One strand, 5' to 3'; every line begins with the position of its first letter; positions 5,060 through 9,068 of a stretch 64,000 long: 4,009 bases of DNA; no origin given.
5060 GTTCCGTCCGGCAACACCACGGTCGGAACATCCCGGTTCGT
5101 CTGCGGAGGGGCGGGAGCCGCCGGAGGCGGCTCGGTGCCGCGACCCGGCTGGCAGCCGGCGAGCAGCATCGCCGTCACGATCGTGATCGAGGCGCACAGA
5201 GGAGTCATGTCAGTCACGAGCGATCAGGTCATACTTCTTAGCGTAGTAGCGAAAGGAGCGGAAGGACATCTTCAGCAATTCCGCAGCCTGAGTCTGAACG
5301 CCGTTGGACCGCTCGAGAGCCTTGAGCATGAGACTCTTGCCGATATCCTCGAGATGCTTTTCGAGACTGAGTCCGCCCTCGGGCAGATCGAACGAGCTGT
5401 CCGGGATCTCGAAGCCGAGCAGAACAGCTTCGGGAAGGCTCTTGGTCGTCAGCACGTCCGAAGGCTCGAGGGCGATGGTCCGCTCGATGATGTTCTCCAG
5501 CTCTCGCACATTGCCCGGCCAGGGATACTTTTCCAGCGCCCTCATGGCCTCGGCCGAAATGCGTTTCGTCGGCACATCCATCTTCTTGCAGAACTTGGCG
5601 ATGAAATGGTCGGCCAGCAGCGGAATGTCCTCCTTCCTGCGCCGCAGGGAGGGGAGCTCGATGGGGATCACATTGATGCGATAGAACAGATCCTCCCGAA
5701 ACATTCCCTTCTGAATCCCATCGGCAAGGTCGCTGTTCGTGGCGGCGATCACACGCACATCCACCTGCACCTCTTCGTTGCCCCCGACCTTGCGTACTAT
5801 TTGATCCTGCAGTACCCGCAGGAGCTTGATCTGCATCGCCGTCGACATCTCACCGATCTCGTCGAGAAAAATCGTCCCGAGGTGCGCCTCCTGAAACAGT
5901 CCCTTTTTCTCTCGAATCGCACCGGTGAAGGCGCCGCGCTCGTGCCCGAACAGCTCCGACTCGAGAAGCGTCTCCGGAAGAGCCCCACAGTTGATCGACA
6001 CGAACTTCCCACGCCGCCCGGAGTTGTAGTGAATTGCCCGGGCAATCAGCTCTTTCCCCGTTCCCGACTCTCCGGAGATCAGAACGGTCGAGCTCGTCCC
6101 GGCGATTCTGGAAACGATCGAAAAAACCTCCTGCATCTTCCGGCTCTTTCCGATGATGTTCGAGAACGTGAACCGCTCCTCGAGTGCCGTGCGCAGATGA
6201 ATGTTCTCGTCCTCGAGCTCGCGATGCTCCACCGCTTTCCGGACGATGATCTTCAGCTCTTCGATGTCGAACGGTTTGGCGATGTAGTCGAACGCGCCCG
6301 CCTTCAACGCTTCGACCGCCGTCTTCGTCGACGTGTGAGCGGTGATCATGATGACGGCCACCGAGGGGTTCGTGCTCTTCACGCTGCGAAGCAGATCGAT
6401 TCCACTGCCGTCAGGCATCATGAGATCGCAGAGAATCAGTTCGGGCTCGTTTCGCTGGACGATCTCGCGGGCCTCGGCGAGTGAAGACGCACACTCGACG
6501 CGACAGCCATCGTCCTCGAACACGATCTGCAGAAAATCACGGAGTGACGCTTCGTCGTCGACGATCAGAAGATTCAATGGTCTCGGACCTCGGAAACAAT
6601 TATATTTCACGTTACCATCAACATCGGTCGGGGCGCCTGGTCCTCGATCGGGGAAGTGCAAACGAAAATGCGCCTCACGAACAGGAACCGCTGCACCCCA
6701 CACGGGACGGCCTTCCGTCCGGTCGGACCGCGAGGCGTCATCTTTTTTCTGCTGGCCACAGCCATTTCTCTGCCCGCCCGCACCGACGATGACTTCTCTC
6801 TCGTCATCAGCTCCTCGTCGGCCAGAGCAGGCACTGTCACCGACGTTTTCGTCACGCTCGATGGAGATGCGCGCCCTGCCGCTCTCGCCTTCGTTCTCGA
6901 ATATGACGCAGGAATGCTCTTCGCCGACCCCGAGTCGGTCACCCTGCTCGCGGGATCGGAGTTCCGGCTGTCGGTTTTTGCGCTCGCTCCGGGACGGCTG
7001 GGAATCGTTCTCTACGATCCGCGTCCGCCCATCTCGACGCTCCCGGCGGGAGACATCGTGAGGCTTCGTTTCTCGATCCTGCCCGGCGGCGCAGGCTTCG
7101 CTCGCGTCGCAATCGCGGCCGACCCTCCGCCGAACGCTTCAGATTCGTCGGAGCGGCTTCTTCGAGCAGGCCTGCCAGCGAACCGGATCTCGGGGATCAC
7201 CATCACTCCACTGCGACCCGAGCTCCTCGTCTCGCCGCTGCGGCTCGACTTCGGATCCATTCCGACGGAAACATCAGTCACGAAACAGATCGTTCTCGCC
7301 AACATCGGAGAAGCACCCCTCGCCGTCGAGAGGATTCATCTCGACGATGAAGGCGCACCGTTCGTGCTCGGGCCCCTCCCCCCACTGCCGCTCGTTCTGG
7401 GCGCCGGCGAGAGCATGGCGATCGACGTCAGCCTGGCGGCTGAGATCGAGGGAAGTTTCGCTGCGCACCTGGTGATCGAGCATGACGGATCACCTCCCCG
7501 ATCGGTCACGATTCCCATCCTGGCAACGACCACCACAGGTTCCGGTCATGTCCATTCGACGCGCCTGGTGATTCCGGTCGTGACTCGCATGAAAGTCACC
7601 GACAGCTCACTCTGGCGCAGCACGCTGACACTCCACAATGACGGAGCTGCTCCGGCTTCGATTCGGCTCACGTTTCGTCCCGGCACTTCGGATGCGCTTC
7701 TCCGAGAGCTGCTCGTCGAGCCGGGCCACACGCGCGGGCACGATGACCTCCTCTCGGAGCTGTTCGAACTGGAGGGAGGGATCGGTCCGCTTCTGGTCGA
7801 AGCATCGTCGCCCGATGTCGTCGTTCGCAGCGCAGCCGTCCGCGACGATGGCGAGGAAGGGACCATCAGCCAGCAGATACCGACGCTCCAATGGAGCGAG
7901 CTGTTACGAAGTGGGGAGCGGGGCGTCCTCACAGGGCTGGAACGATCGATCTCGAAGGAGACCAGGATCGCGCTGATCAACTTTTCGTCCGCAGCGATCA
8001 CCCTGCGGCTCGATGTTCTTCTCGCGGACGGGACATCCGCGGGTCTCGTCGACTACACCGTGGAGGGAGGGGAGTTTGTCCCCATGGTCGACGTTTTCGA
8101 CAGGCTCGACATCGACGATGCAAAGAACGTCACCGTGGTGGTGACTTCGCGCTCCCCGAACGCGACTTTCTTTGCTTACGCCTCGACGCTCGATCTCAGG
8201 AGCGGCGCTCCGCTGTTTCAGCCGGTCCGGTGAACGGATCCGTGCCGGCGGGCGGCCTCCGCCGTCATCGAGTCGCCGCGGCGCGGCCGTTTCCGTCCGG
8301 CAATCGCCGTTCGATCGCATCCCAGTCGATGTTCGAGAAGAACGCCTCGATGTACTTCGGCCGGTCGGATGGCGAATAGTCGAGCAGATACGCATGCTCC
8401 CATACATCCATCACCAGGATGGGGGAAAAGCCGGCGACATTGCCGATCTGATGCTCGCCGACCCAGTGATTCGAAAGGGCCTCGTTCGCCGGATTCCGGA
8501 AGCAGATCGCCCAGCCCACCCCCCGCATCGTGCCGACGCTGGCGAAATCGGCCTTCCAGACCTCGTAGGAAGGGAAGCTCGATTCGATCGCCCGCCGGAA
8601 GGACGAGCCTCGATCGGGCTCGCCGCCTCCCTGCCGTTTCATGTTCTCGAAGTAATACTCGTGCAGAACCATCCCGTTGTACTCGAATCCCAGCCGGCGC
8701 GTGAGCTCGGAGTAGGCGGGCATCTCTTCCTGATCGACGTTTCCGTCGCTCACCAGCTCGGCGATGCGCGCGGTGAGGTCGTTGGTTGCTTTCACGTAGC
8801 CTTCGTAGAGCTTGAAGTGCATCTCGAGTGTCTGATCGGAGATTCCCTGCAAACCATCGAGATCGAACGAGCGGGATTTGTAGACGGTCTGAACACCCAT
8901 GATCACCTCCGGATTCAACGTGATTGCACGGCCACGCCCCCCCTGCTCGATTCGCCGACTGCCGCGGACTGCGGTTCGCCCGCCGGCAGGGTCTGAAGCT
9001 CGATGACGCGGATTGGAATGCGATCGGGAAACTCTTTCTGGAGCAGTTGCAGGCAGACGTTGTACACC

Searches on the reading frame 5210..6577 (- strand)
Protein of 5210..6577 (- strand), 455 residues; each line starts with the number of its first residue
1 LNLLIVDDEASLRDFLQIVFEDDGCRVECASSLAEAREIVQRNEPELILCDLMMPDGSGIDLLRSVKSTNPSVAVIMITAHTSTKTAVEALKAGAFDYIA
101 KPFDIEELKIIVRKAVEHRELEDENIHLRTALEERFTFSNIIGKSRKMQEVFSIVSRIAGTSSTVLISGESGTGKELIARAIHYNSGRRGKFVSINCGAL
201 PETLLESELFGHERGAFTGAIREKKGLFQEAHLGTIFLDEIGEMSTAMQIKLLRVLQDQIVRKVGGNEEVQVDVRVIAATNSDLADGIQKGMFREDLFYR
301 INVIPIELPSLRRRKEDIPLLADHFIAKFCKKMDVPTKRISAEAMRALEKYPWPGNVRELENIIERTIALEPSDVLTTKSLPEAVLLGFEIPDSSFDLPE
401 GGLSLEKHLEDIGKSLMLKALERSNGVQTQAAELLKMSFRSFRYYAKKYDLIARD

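Call 71: find_homologous_proteins(query=window:5210-6577:-, max_evalue=1e-40)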
Query window:5210-6577:- (455 aa): 8000 proteins with E <= 1e-40 among 8000 candidates; the best 120 are listed.
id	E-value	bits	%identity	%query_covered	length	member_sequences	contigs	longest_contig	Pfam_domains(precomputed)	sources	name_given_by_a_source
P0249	9.5e-293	989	100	100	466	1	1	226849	PF00158.33,PF25601.2,PF02954.26,PF00004.36,PF14532.13,PF07728.21,PF00072.31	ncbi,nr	ncbi:MAG TPA: sigma-54 dependent transcriptional regulator [Thermoanaerobaculia bacterium]|nr:sigma-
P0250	1.4e-241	820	82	100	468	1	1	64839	PF00158.33,PF25601.2,PF02954.26,PF00004.36,PF14532.13,PF07728.21,PF00072.31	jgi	jgi:two-component system response regulator PilR (NtrC family)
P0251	3.6e-241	819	82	100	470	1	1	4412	PF00158.33,PF25601.2,PF02954.26,PF00004.36,PF14532.13,PF07728.21,PF00072.31,PF13191.13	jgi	jgi:two-component system response regulator PilR (NtrC family)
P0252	1.4e-240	817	82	100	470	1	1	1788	PF00158.33,PF25601.2,PF02954.26,PF00004.36,PF14532.13,PF00072.31,PF13191.13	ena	-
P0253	5.6e-240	815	81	100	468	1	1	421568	PF20030.6,PF00158.33,PF25601.2,PF02954.26,PF00004.36,PF14532.13,PF07728.21,PF00072.31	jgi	jgi:two-component system response regulator PilR (NtrC family)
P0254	2.7e-239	812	81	100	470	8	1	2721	PF00158.33,PF25601.2,PF02954.26,PF00004.36,PF14532.13,PF07728.21,PF00072.31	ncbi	-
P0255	3.5e-239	812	81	100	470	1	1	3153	PF00158.33,PF25601.2,PF02954.26,PF00004.36,PF14532.13,PF07728.21,PF00072.31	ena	-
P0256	4.7e-239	812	83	100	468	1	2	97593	PF00158.33,PF25601.2,PF02954.26,PF00004.36,PF14532.13,PF07728.21,PF00072.31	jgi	jgi:two-component system response regulator PilR (NtrC family)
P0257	4.9e-239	812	81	100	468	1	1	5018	PF00158.33,PF25601.2,PF02954.26,PF00004.36,PF14532.13,PF07728.21,PF00072.31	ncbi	-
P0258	7.4e-239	811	81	100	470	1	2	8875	PF00158.33,PF25601.2,PF02954.26,PF00004.36,PF14532.13,PF07728.21,PF00072.31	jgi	jgi:two-component system response regulator PilR (NtrC family)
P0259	1.7e-238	810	81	100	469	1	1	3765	PF20030.6,PF00158.33,PF25601.2,PF02954.26,PF00004.36,PF14532.13,PF07728.21,PF00072.31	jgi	jgi:two-component system response regulator PilR (NtrC family)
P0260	3.2e-238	809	80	100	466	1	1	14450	PF00158.33,PF25601.2,PF02954.26,PF00004.36,PF14532.13,PF00072.31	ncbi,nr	ncbi:MAG TPA: sigma-54 dependent transcriptional regulator [Thermoanaerobaculia bacterium]|nr:sigma-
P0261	7.5e-238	808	80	100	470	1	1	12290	PF00158.33,PF25601.2,PF02954.26,PF00004.36,PF14532.13,PF07728.21,PF00072.31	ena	-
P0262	8.1e-238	808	81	100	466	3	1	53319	PF00158.33,PF25601.2,PF02954.26,PF00004.36,PF14532.13,PF07728.21,PF00072.31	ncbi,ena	ncbi:MAG TPA: sigma-54 dependent transcriptional regulator [Thermoanaerobaculia bacterium]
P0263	1.2e-237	807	80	100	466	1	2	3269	PF00158.33,PF25601.2,PF02954.26,PF00004.36,PF14532.13,PF07728.21,PF00072.31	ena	-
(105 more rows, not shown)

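Call 72: find_encoding_contigs(protein=P0256, flank=8000, max_places=2)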
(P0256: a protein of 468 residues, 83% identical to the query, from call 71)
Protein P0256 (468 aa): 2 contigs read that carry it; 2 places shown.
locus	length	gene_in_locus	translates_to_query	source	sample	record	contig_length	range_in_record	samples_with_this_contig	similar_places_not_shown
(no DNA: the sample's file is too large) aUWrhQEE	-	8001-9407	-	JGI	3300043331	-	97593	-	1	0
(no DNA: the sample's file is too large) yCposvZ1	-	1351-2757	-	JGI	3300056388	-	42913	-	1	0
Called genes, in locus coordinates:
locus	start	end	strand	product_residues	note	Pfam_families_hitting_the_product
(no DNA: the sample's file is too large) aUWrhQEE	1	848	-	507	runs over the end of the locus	-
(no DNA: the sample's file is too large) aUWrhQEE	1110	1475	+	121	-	PF14520:HHH_5 (faint), PF00633:HHH (faint), PF12836:HHH_3, PF21176:RecR_HhH (faint)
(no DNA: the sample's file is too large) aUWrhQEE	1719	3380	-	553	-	-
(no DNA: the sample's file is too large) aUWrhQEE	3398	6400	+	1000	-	PF02384:N6_Mtase, PF01170:UPF0020 (faint), PF20473:MmeI_Mtase, PF07669:Eco57I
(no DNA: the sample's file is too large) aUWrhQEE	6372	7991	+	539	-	PF00176:SNF2-rel_dom (weak), PF00271:Helicase_C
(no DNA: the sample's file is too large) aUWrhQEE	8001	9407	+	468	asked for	PF00072:Response_reg, PF00158:Sigma54_activat, PF14532:Sigma54_activ_2, PF00004:AAA (weak), PF07728:AAA_5 (weak), PF25601:AAA_lid_14, PF02954:HTH_8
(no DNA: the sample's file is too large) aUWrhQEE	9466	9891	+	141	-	PF02643:DUF192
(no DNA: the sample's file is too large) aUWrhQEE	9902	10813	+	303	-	PF01694:Rhomboid (weak)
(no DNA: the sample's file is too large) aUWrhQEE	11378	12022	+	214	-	PF01242:PTPS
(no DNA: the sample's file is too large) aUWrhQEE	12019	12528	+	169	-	PF08819:DUF1802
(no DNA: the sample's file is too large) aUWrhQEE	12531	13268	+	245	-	PF00226:DnaJ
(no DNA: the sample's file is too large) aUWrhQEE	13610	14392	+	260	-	PF04542:Sigma70_r2, PF07638:Sigma70_ECF (weak), PF04545:Sigma70_r4 (weak), PF08281:Sigma70_r4_2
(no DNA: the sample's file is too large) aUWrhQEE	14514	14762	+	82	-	PF13490:zf-HC2 (faint)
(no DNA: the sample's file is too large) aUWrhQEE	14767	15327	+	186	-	PF01725:Ham1p_like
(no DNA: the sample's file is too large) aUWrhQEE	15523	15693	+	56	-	-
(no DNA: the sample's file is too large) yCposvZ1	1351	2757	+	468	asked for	PF00072:Response_reg, PF00158:Sigma54_activat, PF14532:Sigma54_activ_2, PF00004:AAA (weak), PF07728:AAA_5 (weak), PF25601:AAA_lid_14, PF02954:HTH_8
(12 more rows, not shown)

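Call 73: find_encoding_contigs(protein=P0250, flank=8000, max_places=2)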
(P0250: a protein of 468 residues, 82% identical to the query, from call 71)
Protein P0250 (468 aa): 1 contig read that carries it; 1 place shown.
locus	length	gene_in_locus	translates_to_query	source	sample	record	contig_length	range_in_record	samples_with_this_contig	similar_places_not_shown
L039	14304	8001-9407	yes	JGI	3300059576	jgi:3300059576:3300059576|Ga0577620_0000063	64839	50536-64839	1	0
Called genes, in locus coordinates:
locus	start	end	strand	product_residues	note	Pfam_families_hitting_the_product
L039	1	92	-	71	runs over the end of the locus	-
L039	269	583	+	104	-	-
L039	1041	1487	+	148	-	PF14520:HHH_5 (faint), PF12836:HHH_3, PF00633:HHH (faint), PF03934:T2SSK (weak)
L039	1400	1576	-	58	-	-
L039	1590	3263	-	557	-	PF01663:Phosphodiest (weak)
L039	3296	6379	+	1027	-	PF02384:N6_Mtase, PF07669:Eco57I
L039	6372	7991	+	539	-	PF04851:ResIII (faint), PF00176:SNF2-rel_dom (weak), PF00271:Helicase_C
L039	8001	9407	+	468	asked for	PF00072:Response_reg, PF00158:Sigma54_activat, PF14532:Sigma54_activ_2, PF00004:AAA (weak), PF07728:AAA_5 (weak), PF25601:AAA_lid_14, PF02954:HTH_8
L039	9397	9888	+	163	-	PF02643:DUF192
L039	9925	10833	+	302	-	-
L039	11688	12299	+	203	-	PF01242:PTPS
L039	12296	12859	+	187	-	PF08819:DUF1802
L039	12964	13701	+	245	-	PF00226:DnaJ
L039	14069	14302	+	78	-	?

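Call 92: find_encoding_contigs(protein=P0253, flank=7000, max_places=2)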
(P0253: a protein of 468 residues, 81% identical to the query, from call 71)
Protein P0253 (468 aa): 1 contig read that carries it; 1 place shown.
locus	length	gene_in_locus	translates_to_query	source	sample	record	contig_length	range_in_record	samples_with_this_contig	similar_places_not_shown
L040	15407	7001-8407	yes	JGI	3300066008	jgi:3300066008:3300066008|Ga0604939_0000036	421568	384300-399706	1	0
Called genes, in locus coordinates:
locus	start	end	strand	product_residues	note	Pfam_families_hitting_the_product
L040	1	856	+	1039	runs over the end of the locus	PF02384:N6_Mtase (weak), PF20473:MmeI_Mtase, PF07669:Eco57I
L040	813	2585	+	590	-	PF00270:DEAD (faint), PF04851:ResIII (faint), PF00176:SNF2-rel_dom, PF00271:Helicase_C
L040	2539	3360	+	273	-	PF00082:Peptidase_S8 (weak)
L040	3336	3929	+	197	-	PF00082:Peptidase_S8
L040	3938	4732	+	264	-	-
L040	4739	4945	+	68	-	PF18993:Rv0078B (weak)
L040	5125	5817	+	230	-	-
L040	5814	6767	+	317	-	PF26745:SPM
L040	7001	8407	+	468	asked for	PF00072:Response_reg, PF00158:Sigma54_activat, PF14532:Sigma54_activ_2, PF20030:bpMoxR (weak), PF00004:AAA (weak), PF07728:AAA_5 (weak), PF25601:AAA_lid_14, PF02954:HTH_8 (weak)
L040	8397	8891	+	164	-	PF02643:DUF192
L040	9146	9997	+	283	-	PF04069:OpuAC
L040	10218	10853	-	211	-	PF00528:BPD_transp_1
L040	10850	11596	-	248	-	PF00005:ABC_tran, PF13304:AAA_21 (faint)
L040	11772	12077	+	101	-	PF10017:Methyltransf_33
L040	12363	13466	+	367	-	PF01118:Semialdhyde_dh, PF02774:Semialdhyde_dhC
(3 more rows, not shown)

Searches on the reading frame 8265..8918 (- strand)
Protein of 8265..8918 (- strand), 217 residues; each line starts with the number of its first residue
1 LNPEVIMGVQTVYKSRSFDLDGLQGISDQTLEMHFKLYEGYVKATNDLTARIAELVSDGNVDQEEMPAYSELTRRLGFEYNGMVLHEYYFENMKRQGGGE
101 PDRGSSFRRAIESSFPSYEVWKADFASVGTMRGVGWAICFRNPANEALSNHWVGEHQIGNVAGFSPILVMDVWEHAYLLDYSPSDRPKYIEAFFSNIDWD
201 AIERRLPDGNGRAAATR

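Call 48: search_protein_families(library=pfam, proteins=[window:8265-8918:-], max_evalue=0.001)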
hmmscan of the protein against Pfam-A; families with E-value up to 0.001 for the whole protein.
window:8265-8918:- (217 aa): 2 families
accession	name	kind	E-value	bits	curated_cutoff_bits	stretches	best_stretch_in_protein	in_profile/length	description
PF02777.23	Sod_Fe_C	-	5e-23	81.5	20.9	1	106-205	4-102/102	Iron/manganese superoxide dismutases, C-terminal domain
PF00081.27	Sod_Fe_N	-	7.2e-06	26.8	27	1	26-94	18-82/82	Iron/manganese superoxide dismutases, alpha-hairpin domain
